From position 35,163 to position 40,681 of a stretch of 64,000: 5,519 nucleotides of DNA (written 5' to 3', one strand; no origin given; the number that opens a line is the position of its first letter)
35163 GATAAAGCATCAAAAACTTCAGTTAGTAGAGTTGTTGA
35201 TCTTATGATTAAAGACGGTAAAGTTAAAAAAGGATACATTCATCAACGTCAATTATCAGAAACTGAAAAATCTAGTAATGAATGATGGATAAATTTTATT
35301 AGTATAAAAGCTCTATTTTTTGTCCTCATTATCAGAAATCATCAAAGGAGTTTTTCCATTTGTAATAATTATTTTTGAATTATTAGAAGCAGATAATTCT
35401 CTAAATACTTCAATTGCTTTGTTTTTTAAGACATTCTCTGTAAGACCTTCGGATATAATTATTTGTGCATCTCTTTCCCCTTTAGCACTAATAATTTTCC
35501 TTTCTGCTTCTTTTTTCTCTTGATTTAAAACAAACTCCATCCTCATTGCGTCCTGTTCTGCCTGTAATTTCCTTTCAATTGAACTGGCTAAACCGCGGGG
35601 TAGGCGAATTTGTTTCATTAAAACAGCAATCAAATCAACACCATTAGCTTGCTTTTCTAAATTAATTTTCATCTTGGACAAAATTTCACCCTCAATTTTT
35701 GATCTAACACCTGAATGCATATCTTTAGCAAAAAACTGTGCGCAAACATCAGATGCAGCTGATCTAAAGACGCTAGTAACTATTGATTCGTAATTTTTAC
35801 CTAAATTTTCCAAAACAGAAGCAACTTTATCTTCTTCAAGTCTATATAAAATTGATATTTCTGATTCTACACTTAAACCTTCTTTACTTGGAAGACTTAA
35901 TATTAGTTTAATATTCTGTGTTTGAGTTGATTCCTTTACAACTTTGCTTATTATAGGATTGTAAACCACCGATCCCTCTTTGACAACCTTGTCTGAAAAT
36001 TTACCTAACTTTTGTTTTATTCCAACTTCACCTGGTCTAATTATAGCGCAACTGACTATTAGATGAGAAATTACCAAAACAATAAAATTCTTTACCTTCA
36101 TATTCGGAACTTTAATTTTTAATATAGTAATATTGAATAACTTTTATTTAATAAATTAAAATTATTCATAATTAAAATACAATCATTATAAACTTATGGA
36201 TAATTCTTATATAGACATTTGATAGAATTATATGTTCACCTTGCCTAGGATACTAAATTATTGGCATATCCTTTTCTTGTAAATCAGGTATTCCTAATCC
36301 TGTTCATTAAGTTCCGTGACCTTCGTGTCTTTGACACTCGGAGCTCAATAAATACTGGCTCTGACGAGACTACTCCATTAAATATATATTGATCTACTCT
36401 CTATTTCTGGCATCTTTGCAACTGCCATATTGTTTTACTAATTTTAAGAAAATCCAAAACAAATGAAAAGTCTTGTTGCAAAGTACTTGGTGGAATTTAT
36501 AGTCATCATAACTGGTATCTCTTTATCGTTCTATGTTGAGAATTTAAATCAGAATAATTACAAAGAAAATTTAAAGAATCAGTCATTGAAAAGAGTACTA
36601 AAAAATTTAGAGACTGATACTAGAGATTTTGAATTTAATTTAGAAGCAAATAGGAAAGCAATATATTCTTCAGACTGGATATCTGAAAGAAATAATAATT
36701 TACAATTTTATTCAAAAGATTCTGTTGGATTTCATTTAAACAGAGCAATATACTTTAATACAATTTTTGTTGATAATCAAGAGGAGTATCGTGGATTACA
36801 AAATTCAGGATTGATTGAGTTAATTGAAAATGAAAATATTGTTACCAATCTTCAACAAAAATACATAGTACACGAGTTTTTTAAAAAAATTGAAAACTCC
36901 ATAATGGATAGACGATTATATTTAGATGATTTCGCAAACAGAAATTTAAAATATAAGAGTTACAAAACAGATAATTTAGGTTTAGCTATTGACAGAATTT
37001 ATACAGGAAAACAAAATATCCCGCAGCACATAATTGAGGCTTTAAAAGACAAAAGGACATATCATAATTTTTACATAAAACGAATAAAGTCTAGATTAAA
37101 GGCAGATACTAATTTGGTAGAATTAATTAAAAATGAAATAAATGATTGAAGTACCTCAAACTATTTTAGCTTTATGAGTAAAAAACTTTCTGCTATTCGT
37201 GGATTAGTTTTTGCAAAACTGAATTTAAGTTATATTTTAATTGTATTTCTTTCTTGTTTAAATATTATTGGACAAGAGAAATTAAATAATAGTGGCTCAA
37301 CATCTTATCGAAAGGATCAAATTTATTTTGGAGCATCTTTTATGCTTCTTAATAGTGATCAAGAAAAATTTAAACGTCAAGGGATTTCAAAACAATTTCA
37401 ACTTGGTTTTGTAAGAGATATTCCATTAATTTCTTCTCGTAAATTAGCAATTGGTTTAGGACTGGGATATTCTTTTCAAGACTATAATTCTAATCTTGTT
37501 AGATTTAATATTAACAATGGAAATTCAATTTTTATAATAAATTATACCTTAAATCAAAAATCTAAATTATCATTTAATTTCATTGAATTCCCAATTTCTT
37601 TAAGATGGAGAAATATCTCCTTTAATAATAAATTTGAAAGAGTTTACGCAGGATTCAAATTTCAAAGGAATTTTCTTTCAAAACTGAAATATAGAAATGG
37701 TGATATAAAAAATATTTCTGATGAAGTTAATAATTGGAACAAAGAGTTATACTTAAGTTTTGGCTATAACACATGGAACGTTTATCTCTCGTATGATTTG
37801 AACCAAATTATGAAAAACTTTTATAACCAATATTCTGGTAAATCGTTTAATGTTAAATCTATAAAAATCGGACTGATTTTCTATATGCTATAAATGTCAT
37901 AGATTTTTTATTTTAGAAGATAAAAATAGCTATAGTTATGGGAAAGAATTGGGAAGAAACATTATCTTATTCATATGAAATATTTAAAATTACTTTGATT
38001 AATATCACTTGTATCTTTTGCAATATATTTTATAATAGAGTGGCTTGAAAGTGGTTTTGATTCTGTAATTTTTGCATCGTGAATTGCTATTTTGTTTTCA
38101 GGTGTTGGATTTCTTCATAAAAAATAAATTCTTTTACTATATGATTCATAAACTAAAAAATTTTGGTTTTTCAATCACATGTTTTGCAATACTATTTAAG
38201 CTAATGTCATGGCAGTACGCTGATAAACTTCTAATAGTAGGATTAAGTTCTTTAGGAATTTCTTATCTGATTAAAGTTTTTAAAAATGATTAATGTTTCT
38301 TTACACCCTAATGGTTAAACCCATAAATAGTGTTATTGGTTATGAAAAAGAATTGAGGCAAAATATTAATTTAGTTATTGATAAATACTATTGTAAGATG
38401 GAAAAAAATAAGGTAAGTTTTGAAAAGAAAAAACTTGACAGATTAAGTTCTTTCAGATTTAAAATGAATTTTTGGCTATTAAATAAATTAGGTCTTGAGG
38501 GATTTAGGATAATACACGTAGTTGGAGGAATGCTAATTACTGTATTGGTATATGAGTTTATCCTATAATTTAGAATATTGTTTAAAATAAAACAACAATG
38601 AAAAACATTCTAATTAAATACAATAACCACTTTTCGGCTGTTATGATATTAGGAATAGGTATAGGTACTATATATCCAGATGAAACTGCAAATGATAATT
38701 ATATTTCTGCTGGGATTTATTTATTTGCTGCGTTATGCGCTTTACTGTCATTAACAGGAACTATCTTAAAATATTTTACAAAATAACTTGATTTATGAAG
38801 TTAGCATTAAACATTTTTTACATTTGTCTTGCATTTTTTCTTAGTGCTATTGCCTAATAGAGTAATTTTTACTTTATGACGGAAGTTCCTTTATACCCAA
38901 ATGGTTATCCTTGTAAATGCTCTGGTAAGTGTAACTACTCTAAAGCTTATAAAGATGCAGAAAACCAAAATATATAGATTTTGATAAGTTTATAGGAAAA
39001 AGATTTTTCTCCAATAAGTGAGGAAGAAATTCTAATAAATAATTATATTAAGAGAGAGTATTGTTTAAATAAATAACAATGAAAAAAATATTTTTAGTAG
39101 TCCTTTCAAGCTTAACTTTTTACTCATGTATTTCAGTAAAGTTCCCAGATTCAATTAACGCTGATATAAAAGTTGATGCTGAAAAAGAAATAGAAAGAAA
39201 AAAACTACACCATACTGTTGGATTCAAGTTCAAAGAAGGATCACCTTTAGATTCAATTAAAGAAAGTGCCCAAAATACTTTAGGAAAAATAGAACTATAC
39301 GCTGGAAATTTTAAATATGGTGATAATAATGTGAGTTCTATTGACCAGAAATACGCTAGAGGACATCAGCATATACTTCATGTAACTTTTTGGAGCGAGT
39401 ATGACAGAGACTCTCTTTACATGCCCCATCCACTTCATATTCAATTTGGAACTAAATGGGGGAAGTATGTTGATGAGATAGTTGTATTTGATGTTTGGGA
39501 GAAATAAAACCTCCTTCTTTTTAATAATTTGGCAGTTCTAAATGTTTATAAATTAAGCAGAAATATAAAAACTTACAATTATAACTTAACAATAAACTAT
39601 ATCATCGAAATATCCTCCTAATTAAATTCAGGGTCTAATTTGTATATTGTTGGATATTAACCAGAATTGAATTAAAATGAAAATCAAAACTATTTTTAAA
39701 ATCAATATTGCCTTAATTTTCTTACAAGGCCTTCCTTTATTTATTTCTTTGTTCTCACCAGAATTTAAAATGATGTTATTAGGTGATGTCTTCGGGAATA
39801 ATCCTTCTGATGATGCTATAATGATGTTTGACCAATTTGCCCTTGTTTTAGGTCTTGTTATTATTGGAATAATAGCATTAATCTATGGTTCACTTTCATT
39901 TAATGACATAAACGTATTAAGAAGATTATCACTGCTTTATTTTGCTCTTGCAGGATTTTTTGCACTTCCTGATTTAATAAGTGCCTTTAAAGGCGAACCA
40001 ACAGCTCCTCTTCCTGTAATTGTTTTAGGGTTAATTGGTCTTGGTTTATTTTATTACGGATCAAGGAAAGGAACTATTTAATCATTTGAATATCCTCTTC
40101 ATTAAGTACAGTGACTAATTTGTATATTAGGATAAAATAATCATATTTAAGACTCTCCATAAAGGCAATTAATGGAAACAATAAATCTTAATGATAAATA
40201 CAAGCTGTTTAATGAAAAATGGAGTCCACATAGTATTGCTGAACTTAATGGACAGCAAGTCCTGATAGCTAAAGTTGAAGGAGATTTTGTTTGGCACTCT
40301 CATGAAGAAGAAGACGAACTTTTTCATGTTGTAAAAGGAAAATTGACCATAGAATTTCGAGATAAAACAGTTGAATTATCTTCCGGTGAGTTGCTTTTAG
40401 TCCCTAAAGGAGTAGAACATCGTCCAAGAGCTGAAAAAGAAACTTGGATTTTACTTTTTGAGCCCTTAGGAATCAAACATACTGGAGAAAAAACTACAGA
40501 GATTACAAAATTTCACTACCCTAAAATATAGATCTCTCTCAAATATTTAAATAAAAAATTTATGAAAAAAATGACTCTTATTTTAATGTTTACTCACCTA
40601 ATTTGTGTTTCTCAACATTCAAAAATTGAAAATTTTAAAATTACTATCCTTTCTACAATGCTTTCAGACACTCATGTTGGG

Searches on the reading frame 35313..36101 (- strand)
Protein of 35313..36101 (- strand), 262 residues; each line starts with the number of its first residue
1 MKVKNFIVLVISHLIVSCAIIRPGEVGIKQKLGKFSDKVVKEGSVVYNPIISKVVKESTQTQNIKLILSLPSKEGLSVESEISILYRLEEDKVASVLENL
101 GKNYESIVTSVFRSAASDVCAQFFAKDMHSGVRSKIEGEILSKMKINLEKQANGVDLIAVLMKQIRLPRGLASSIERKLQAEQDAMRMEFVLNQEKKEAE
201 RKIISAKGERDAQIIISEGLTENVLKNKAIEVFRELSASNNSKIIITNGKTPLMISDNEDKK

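Call 13: search_protein_families(library=pfam, max_evalue=0.01, proteins=[window:35313-36101:-])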
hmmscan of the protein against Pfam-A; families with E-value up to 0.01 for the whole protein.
window:35313-36101:- (262 aa): 1 family
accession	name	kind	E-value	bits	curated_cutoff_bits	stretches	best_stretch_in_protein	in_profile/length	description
PF01145.31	Band_7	-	1.9e-25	90.4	23.6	1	20-200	2-173/176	SPFH domain / Band 7 family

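Call 79: search_protein_families(library=padloc, max_evalue=0.001, proteins=[window:35313-36101:-])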
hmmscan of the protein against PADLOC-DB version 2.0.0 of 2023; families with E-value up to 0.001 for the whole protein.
window:35313-36101:- (262 aa): 0 families

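Call 80: search_protein_families(library=ncbifam, max_evalue=0.001, proteins=[window:35313-36101:-])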
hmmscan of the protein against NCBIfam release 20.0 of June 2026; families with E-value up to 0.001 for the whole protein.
window:35313-36101:- (262 aa): 3 families
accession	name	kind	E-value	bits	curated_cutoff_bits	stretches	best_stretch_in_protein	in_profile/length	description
TIGR01933.1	hflK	equivalog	4.7e-07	29.5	159.4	1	20-228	3-205/261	FtsH protease activity modulator HflK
NF008259.0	PRK11029.1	equivalog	0.00018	20.6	427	1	119-207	165-252/334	protease modulator HflC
TIGR01932.1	hflC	equivalog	0.00021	20.2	134.4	0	131-217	172-253/318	protease modulator HflC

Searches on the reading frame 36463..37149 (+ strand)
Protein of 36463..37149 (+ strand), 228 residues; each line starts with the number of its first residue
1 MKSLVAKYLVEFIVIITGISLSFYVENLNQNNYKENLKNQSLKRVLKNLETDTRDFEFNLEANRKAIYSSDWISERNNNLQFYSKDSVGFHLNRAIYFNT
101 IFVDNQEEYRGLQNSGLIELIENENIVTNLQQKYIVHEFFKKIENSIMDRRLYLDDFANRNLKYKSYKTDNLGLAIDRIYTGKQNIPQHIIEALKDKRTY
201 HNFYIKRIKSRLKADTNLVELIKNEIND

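Call 13: search_protein_families(library=pfam, max_evalue=0.01, proteins=[window:36463-37149:+])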
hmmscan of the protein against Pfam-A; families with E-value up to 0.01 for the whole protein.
window:36463-37149:+ (228 aa): 0 families

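Call 53: search_protein_families(library=phrogs, max_evalue=0.01, proteins=[window:36463-37149:+])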
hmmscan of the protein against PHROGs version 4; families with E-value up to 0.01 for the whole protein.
window:36463-37149:+ (228 aa): 0 families

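Call 56: find_encoding_contigs(protein=window:36463-37149:+, flank=6000, max_places=8)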
Protein window:36463-37149:+ (228 aa): 21 contigs read that carry it; 8 places shown.
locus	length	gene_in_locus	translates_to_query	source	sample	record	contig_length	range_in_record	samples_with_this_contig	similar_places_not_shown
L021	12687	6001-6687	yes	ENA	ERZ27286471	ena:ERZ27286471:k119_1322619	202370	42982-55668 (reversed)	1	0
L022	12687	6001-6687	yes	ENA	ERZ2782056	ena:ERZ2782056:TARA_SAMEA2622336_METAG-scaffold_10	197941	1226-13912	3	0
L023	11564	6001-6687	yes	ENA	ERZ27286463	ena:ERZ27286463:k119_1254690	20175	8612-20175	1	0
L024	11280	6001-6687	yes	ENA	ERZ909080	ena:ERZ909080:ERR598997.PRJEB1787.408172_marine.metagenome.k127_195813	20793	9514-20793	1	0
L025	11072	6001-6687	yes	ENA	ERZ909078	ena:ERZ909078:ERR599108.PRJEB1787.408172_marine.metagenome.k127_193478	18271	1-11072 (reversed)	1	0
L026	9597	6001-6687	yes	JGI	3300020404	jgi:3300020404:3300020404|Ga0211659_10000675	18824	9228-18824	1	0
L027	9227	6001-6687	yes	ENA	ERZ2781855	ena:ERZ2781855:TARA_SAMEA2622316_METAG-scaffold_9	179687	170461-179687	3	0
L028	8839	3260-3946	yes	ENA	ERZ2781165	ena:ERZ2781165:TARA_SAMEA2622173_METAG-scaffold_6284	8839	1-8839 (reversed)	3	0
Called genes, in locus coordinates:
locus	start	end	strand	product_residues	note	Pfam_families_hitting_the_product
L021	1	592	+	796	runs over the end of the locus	PF13620:CarboxypepD_reg (weak), PF13715:CarbopepD_reg_2, PF07715:Plug, PF14905:OMP_b-brl_3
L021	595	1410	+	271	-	PF14054:DUF4249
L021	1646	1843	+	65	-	PF19883:DUF6356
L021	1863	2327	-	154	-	-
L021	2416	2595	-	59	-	PF00050:Kazal_1 (weak), PF07648:Kazal_2 (weak)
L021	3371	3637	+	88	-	-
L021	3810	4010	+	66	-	-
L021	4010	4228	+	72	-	PF13783:DUF4177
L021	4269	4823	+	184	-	-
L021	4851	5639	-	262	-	PF01145:Band_7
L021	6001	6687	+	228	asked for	-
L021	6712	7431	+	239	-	PF13568:OMP_b-brl_2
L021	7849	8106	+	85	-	-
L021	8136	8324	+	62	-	-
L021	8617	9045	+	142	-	PF07876:Dabb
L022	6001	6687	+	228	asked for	-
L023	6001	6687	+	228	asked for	-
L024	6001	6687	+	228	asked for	-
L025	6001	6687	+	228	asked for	-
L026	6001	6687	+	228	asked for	-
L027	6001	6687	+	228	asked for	-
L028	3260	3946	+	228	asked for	-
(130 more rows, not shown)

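Call 79: search_protein_families(library=padloc, max_evalue=0.001, proteins=[window:36463-37149:+])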
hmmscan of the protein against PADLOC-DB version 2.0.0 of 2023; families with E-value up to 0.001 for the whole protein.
window:36463-37149:+ (228 aa): 0 families

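Call 80: search_protein_families(library=ncbifam, max_evalue=0.001, proteins=[window:36463-37149:+])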
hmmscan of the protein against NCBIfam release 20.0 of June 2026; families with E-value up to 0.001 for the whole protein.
window:36463-37149:+ (228 aa): 0 families

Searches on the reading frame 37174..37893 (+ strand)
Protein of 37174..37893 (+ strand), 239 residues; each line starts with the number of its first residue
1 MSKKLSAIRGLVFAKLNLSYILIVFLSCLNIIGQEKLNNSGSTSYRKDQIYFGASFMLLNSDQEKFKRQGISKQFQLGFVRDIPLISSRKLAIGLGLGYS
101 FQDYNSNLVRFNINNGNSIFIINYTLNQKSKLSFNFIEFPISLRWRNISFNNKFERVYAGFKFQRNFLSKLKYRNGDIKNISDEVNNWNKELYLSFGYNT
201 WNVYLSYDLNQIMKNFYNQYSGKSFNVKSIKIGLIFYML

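Call 13: search_protein_families(library=pfam, max_evalue=0.01, proteins=[window:37174-37893:+])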
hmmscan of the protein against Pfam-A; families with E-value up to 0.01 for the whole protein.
window:37174-37893:+ (239 aa): 1 family
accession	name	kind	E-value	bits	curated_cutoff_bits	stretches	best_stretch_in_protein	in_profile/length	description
PF13568.12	OMP_b-brl_2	-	3.6e-08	34.1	27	1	47-209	10-168/175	Outer membrane protein beta-barrel domain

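Call 79: search_protein_families(library=padloc, max_evalue=0.001, proteins=[window:37174-37893:+])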
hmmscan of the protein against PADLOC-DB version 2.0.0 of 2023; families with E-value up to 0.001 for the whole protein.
window:37174-37893:+ (239 aa): 0 families

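Call 80: search_protein_families(library=ncbifam, max_evalue=0.001, proteins=[window:37174-37893:+])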
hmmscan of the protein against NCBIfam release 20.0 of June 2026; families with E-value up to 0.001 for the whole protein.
window:37174-37893:+ (239 aa): 0 families

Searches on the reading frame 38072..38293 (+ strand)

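Call 13: search_protein_families(library=pfam, max_evalue=0.01, proteins=[window:38072-38293:+])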
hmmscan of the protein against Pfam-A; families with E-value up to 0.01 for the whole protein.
window:38072-38293:+ (73 aa): 1 family
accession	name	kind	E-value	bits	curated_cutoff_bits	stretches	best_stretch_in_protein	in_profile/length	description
PF22827.1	GldL_N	-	0.0015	19.1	24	1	32-59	5-32/62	GldL N-terminal domain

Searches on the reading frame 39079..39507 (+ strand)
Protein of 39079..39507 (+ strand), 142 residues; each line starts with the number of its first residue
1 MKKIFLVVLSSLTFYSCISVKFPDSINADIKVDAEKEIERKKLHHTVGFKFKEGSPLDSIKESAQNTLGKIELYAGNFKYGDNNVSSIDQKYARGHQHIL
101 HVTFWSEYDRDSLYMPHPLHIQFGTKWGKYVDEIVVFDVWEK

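Call 14: search_protein_families(library=pfam, max_evalue=0.01, proteins=[window:39079-39507:+])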
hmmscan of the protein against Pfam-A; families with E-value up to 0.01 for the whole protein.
window:39079-39507:+ (142 aa): 1 family
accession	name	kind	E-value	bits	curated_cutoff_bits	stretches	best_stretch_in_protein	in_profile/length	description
PF07876.18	Dabb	-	3.4e-12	47.3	25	1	43-140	1-95/96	Stress responsive A/B Barrel Domain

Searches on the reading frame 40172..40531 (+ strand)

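Call 14: search_protein_families(library=pfam, max_evalue=0.01, proteins=[window:40172-40531:+])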
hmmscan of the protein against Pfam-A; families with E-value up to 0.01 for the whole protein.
window:40172-40531:+ (119 aa): 10 families
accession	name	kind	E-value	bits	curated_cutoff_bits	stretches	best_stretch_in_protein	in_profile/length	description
PF07883.17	Cupin_2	-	6.5e-14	51.8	27.2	1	36-90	9-61/70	Cupin domain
PF05899.18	Cupin_3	-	6.6e-07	29.4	23.5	1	41-82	19-61/74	EutQ-like cupin domain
PF02311.25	AraC_binding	-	1e-06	29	21.1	1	39-91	16-68/135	AraC-like ligand binding domain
PF12852.13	Cupin_6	-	0.00051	20.3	26.7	1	31-99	16-88/183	Cupin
PF12973.13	Cupin_7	-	0.0017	18.6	27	1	24-95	29-98/105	ChrR Cupin-like domain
PF06249.18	EutQ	-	0.0027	17.9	21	1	39-82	89-130/152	Ethanolamine utilisation protein EutQ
PF22200.2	ExsA_N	-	0.0055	17.5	27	0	50-81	3-34/136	ExsA N-terminal regulatory domain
PF16867.11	DMSP_lyase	-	0.0079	16.4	27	0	42-91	111-158/162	Dimethlysulfonioproprionate lyase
PF21621.3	MPI_cupin_dom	-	0.0094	16.3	27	0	46-81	28-63/79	Mannose-6-phosphate isomerase, cupin domain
PF00190.28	Cupin_1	-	0.0097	15.9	22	0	35-91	42-105/151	Cupin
